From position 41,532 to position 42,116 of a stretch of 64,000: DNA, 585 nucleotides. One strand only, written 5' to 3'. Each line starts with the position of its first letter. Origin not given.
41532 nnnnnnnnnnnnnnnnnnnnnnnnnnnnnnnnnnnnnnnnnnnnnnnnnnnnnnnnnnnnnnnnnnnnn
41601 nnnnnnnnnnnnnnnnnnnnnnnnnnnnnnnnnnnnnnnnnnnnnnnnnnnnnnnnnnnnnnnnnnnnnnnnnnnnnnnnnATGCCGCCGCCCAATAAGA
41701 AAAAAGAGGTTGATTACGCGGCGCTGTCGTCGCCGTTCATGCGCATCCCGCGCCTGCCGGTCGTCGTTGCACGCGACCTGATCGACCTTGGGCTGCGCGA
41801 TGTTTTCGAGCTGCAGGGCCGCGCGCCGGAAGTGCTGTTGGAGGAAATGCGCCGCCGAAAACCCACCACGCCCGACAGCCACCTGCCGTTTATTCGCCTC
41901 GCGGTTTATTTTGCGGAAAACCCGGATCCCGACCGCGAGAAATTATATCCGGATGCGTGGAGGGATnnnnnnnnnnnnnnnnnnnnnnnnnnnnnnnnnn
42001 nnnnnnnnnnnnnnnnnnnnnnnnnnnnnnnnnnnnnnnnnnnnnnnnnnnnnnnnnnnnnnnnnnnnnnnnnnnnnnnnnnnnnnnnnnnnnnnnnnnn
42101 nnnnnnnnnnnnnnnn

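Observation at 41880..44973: A 2.9-kb insertion (helical-repeat protein + pectate lyase) is bracketed by two copies of the same gene end that differ only synonymously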

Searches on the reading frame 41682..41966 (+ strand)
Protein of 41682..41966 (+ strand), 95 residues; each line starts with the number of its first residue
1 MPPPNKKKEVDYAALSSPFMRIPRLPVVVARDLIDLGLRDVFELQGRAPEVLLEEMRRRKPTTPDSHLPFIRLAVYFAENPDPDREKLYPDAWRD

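Call 8: search_protein_families(library=pfam, proteins=[window:41682-41966:+], max_evalue=0.01)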
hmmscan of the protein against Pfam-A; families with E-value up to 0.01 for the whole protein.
window:41682-41966:+ (95 aa): 1 family
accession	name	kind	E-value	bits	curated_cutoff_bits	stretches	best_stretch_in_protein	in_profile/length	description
PF11731.14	Cdd1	-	1.1e-05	26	25.5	1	19-84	8-74/86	Pathogenicity locus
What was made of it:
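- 41682..41969 (+): Intact 95-aa Cdd1/HhH-type gene, ending in copy A. Pfam PF11731 Cdd1, E 1.1e-5, 26 bits against a cutoff of 25.5 (call 8).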

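Call 9: search_protein_families(library=ncbifam, proteins=[window:41682-41966:+], max_evalue=0.01)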
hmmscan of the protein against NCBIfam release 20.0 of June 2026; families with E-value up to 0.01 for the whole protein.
window:41682-41966:+ (95 aa): 0 families

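Call 13: find_homologous_proteins(query=window:41682-41966:+, max_evalue=0.00001)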
Query window:41682-41966:+ (95 aa): 48 proteins with E <= 0.00001 among 52 candidates.
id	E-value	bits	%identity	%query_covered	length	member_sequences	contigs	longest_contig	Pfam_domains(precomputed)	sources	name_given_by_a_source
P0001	2.7e-56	206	100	100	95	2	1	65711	PF11731.15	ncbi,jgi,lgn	-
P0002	6.8e-47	175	83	100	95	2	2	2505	PF11731.15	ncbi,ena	-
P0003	9.7e-45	169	82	100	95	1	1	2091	PF11731.15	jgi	-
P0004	6.4e-43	163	74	99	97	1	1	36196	PF11731.15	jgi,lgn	-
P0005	2.0e-41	158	76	97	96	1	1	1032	PF11731.15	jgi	jgi:hypothetical protein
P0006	6.0e-41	156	76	98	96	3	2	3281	-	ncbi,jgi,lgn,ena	jgi:hypothetical protein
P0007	2.3e-40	155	78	100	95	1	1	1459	PF11731.15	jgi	jgi:hypothetical protein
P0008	3.3e-40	154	75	100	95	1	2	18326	PF11731.15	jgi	jgi:hypothetical protein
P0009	4.6e-40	154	76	100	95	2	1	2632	PF11731.15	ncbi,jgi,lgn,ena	jgi:hypothetical protein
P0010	6.0e-40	153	76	100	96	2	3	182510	PF11731.15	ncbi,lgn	-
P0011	9.4e-40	153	79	95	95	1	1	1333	PF11731.15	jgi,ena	jgi:hypothetical protein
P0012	1.1e-39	152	76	100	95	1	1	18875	PF11731.15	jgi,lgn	-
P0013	1.5e-39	152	76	100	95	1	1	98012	PF11731.15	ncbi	-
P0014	1.8e-39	152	74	100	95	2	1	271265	PF11731.15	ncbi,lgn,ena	-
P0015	2.5e-39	151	75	100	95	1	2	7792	PF11731.15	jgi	jgi:hypothetical protein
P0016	6.6e-39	150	72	100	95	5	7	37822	PF11731.15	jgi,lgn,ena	jgi:hypothetical protein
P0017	1.5e-38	149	74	100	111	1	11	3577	PF11731.15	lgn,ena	-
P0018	2.3e-38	148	73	100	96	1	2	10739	PF11731.15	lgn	-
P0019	8.3e-38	146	74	100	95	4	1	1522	PF11731.15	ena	-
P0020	8.3e-38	146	74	95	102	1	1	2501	PF11731.15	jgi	jgi:hypothetical protein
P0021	1.1e-37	146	74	97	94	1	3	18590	PF11731.15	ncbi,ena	-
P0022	1.2e-37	146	75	100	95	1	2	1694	PF11731.15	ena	-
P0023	9.0e-37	143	69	98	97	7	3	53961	PF11731.15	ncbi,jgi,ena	-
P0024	2.7e-36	141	71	100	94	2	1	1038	PF11731.15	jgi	jgi:hypothetical protein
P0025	3.0e-36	141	69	100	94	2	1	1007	PF11731.15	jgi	jgi:hypothetical protein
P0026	3.3e-36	141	71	100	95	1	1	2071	PF11731.15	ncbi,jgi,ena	jgi:hypothetical protein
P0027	3.4e-36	141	73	100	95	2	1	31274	PF11731.15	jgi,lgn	-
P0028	6.0e-35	137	69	98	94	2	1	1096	PF11731.15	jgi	jgi:hypothetical protein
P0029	7.0e-32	127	60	98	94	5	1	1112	PF11731.15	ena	-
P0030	4.0e-28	115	57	91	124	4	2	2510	PF11731.15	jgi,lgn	jgi:hypothetical protein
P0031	4.7e-28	115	59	98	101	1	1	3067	PF11731.15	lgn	-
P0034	2.0e-26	110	58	95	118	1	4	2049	PF11731.15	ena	-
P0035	2.6e-26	109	56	91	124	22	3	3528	PF11731.15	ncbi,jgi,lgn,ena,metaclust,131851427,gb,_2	metaclust:\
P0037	3.9e-26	109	60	100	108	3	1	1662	PF11731.15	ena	-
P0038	4.2e-26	109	58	98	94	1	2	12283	PF11731.15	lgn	-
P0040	3.9e-22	96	53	92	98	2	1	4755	PF11731.15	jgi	jgi:hypothetical protein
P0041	9.0e-22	95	51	98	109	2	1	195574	PF11731.15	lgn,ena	-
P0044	4.8e-21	93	54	96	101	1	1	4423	PF11731.15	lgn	-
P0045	6.5e-21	92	51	100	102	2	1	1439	PF11731.15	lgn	-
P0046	3.9e-19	86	59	80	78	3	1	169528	PF11731.15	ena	-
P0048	1.4e-18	85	49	99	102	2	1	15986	PF11731.15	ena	-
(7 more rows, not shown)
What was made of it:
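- On Cdd1 / PF11731 (the 'HhH' gene): Homologues carry a precomputed PF11731 annotation (call 13).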

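Call 15: find_encoding_contigs(protein=P0002, flank=10000, max_places=4)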
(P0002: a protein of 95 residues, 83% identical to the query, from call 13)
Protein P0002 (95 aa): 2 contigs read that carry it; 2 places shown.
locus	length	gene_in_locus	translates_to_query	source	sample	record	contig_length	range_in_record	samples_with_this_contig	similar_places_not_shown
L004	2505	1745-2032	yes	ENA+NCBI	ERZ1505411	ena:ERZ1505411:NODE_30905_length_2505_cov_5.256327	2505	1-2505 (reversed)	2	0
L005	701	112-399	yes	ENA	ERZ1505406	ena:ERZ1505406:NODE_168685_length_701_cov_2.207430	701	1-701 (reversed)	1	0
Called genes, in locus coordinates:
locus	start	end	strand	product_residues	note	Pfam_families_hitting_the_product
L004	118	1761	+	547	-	-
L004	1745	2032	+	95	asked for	PF11731:Cdd1 (weak)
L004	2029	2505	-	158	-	?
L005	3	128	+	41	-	?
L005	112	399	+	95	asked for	PF11731:Cdd1 (weak)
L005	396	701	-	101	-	?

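Call 16: find_encoding_contigs(protein=P0003, flank=10000, max_places=4)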
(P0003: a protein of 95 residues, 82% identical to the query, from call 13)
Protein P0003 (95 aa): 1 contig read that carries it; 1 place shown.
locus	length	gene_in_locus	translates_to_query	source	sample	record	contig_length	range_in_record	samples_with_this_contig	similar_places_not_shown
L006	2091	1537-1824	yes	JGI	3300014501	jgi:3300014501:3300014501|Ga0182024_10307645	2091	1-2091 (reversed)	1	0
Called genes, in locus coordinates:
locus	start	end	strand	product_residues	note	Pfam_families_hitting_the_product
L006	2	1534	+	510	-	?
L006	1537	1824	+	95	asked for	PF11731:Cdd1 (weak)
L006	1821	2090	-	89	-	?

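Call 38: find_encoding_contigs(protein=P0169, flank=10000, max_places=4)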
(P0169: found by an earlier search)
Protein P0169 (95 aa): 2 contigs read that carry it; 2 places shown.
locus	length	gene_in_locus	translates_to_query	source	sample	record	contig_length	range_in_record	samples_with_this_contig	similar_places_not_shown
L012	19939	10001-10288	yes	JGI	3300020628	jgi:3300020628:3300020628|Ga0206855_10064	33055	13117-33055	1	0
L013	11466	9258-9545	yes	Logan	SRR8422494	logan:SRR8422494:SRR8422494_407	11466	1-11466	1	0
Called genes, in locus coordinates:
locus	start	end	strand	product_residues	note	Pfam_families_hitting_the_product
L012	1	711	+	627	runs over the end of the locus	PF01301:Glyco_hydro_35, PF13364:BetaGal_ABD2 (faint), PF21317:BetaGal_ABD_1, PF21467:BetaGal_gal-bd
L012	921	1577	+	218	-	-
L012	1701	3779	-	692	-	PF10459:Peptidase_S46, PF13365:Trypsin_2 (faint)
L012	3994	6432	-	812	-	PF08206:OB_RNB (faint), PF17876:CSD2, PF00773:RNB, PF00575:S1 (weak)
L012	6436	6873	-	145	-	PF16798:DUF5069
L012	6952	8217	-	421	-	PF05977:MFS_3, PF07690:MFS_1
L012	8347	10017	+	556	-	-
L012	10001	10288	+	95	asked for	PF11731:Cdd1 (weak)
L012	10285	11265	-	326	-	PF04371:PAD_porph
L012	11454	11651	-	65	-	-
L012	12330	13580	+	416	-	PF00155:Aminotran_1_2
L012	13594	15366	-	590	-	PF06418:CTP_synth_N, PF00117:GATase, PF07722:Peptidase_C26 (weak)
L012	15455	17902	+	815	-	PF13491:FtsK_4TM, PF17854:FtsK_alpha, PF01580:FtsK_SpoIIIE, PF09397:FtsK_gamma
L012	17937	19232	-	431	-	PF08245:Mur_ligase_M, PF02875:Mur_ligase_C (weak)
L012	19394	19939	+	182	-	?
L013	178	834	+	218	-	-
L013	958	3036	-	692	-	PF10459:Peptidase_S46, PF13365:Trypsin_2 (faint)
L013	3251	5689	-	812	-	PF08206:OB_RNB (faint), PF17876:CSD2, PF00773:RNB, PF00575:S1 (weak)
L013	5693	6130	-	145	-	PF16798:DUF5069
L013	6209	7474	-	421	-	PF05977:MFS_3, PF07690:MFS_1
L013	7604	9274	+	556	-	-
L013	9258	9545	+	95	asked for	PF11731:Cdd1 (weak)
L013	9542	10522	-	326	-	PF04371:PAD_porph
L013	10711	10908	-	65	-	-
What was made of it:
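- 39983..41698 (+): TIGR03790-family gene. It is the left flank and overlaps the HhH start by 17 nt. It is syntenic in L012, L004 and L006 (calls 15, 16, 38).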

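Call 43: find_encoding_contigs(protein=P0173, flank=10000, max_places=3)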
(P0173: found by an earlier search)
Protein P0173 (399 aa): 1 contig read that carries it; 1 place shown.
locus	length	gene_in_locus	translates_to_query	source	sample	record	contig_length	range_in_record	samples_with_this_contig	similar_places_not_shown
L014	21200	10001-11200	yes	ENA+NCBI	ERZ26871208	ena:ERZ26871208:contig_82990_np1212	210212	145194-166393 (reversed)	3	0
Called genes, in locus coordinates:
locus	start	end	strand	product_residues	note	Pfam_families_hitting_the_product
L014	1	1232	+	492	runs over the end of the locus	PF00932:LTD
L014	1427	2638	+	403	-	PF07884:VKOR, PF13462:Thioredoxin_4 (weak)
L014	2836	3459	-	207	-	PF08922:DUF1905, PF13376:OmdA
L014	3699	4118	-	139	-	PF08818:DUF1801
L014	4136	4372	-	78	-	PF08327:AHSA1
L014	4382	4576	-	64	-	PF08327:AHSA1 (weak)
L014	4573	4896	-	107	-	PF01022:HTH_5, PF12802:MarR_2 (weak), PF12840:HTH_20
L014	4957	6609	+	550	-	PF04542:Sigma70_r2 (weak), PF08281:Sigma70_r4_2, PF04545:Sigma70_r4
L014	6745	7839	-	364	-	PF03841:SelA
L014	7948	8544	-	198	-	PF08818:DUF1801, PF13376:OmdA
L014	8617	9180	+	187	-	PF00535:Glycos_transf_2, PF13641:Glyco_tranf_2_3, PF10111:Glyco_tranf_2_2 (faint)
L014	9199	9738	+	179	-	-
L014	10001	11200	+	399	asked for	-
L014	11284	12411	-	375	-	-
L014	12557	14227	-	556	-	PF03109:ABC1, PF01636:APH (faint), PF27536:UbiB_helical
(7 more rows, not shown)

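Call 44: find_encoding_contigs(protein=P0172, flank=10000, max_places=3)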
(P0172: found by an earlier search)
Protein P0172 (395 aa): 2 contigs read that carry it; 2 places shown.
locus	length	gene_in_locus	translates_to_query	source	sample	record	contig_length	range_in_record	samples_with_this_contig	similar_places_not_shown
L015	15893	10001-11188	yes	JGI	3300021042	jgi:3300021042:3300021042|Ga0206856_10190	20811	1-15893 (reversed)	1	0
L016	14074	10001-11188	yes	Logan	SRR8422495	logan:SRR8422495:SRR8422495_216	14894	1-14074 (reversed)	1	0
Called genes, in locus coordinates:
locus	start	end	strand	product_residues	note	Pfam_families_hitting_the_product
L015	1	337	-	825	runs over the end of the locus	PF01095:Pectinesterase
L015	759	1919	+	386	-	PF10282:Lactonase (faint), PF22494:choice_anch_I (faint), PF25174:Beta-prop_THOC3 (faint)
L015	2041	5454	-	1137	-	-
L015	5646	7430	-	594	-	PF00082:Peptidase_S8, PF07705:CARDB (weak)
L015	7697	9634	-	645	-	PF04542:Sigma70_r2, PF04545:Sigma70_r4 (faint), PF08281:Sigma70_r4_2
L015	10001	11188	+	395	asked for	-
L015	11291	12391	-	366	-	-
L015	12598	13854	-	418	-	PF02308:MgtC, PF13194:DUF4010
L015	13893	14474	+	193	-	-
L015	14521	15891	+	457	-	?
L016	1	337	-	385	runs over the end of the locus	?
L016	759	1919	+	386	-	PF10282:Lactonase (faint), PF22494:choice_anch_I (faint), PF25174:Beta-prop_THOC3 (faint)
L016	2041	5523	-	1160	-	-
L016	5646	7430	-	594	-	PF00082:Peptidase_S8, PF07705:CARDB (weak)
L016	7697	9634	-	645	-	PF04542:Sigma70_r2, PF04545:Sigma70_r4 (faint), PF08281:Sigma70_r4_2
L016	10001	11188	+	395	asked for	-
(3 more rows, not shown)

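Call 45: find_encoding_contigs(protein=P0171, flank=10000, max_places=3)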
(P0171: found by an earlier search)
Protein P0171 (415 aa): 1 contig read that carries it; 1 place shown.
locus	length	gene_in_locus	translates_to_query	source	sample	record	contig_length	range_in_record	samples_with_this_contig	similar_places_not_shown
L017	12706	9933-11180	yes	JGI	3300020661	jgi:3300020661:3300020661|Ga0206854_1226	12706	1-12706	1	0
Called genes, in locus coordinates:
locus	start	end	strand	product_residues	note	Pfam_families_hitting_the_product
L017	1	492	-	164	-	?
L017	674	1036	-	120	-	PF02261:Asp_decarbox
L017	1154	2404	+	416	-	PF02606:LpxK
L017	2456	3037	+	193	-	-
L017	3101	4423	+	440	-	-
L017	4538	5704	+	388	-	PF00438:S-AdoMet_synt_N, PF02772:S-AdoMet_synt_M, PF02773:S-AdoMet_synt_C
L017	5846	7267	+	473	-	PF05221:AdoHcyase, PF00670:AdoHcyase_NAD, PF02826:2-Hacid_dh_C (weak)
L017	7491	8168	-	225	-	PF00072:Response_reg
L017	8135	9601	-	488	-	-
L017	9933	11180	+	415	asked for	-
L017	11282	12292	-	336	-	-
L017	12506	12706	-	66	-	?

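Call 55: search_solved_structures(query=window:41682-41966:+, max_evalue=1)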
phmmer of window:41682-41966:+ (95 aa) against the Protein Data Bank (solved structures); distinct sequences matched with E-value up to 1: 0.

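Call 65: find_encoding_contigs(protein=P0001, flank=5000, max_places=6)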
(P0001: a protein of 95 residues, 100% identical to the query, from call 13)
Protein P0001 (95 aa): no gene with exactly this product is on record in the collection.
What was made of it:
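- Tried and rejected: It was not on record (call 65).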

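Call 74: predict_structure(alignment_id=A5)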
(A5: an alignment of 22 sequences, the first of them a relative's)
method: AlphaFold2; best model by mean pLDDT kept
length: 365 residues; sequences in the alignment: 22
mean_pLDDT: 81.0   pTM: 0.69
mean pLDDT of the five models: 81.0, 79.5, 79.1, 77.9, 73.0
residues with pLDDT >= 90: 170; 70-90: 130; 50-70: 8; < 50: 57
segments of 3 or more residues with pLDDT < 50: 1-56
pLDDT, mean of each block of 10 residues (from residue 1): 41 43 38 34 32 53 90 92 92 92 95 93 86 92 86 86 90 87 88 91 91 81 92 93 93 92 91 88 83 80 77 90 91 91 91 93 74
secondary structure, 60 per line:
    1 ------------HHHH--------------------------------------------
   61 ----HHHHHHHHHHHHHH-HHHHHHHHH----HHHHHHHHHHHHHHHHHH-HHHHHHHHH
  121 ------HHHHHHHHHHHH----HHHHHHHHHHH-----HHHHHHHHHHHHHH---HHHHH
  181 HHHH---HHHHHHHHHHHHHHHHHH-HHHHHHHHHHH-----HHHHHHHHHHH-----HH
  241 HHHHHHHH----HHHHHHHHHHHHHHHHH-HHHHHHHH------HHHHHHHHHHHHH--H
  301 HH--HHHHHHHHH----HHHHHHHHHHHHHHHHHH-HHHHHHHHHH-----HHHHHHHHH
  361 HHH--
elements in order: H13-16 H65-78 H80-88 H93-110 H112-120 H127-138 H143-153 H159-172 H176-184 H188-205 H207-217 H223-233 H239-248 H253-269 H271-278 H285-297 H305-313 H318-335 H337-346 H352-363

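Call 76: fold_search(model_id=the predicted structure, library=pdb)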
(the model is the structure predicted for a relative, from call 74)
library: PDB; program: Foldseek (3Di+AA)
matches with E <= 10: 792; with E <= 0.001: 0
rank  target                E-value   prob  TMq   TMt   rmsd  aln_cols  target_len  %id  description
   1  4jlq_A                1.6e-02  0.98  0.26  0.15  17.2       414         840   13  Crystal structure of human Karyopherin-beta2 bound to the PY-NLS of Saccharomyces cerevisiae NAB2 (released 2013-04-03)
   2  2qmr_B                1.7e-02  0.97  0.24  0.15  15.7       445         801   12  Karyopherin beta2/transportin (released 2007-10-30)
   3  5h7c_C                2.0e-02  0.96  0.22  0.21  17.3       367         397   13  Crystal structure of a repeat protein with two Protein A-DHR14 repeat modules (released 2017-06-28)
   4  9evs_1v               2.2e-02  0.99  0.32  0.28  12.7       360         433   12  Structure of the flowering plant mitoribosome with P-site tRNA (released 2025-09-03)
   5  8cwy_A                2.4e-02  0.66  0.17  0.15  16.1       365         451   10  Accurate computational design of genetically encoded 3D protein crystals (released 2023-11-01)
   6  3zpj                  2.7e-02  0.98  0.26  0.26  17.7       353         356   12  Crystal structure of Ton1535 from Thermococcus onnurineus NA1 (released 2013-12-04)
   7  7t3u_A                3.4e-02  0.80  0.22  0.06  16.1       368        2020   12  IP3, ATP, and Ca2+ bound type 3 IP3 receptor in the inactive state (released 2022-03-23)
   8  2z5o_A                3.9e-02  0.96  0.26  0.15  15.3       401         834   12  Complex of Transportin 1 with JKTBP NLS (released 2007-10-23)
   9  5xah_B                6.2e-02  0.87  0.23  0.23  14.0       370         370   13  Crystal structure of human Importin4 (released 2018-02-14)
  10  4r10_A                6.2e-02  0.82  0.22  0.17  17.0       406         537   11  A conserved phosphorylation switch controls the interaction between cadherin and beta-catenin in vitro and in vivo (released 2015-04-29)
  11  8j07_T                6.4e-02  0.80  0.21  0.22  16.1       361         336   12  96nm repeat of human respiratory doublet microtubule and associated axonemal complexes (released 2023-07-26)
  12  9gyt_l                6.7e-02  0.97  0.28  0.24  14.1       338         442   12  High resolution structure of B. oleracea mitoribosome (released 2025-10-15)
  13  4r11_A                6.7e-02  0.80  0.21  0.16  16.9       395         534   12  A conserved phosphorylation switch controls the interaction between cadherin and beta-catenin in vitro and in vivo (released 2015-04-29)
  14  9gyt_g                7.0e-02  0.94  0.28  0.20  16.3       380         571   10  High resolution structure of B. oleracea mitoribosome (released 2025-10-15)
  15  5i9g_C                7.9e-02  0.91  0.26  0.25  17.1       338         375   11  Crystal structure of designed pentatricopeptide repeat protein dPPR-U8C2 in complex with its target RNA U8C2 (released 2016-04-27)
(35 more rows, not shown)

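Call 78: find_encoding_contigs(protein=P0175, flank=6000, max_places=6)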
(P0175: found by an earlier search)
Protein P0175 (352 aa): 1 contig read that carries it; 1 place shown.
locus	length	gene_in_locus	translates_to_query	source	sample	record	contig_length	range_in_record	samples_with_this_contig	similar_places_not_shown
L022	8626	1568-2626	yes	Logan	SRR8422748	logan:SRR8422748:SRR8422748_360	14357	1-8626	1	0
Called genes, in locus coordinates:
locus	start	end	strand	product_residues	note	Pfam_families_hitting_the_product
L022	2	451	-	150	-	?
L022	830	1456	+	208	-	-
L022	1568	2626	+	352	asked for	PF04371:PAD_porph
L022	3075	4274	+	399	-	-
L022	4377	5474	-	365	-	-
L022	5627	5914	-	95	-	PF11731:Cdd1 (weak)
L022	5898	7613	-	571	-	-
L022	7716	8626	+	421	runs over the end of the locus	PF05977:MFS_3, PF07690:MFS_1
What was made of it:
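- Tried and rejected: The aguA look-up succeeded instead (call 78).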
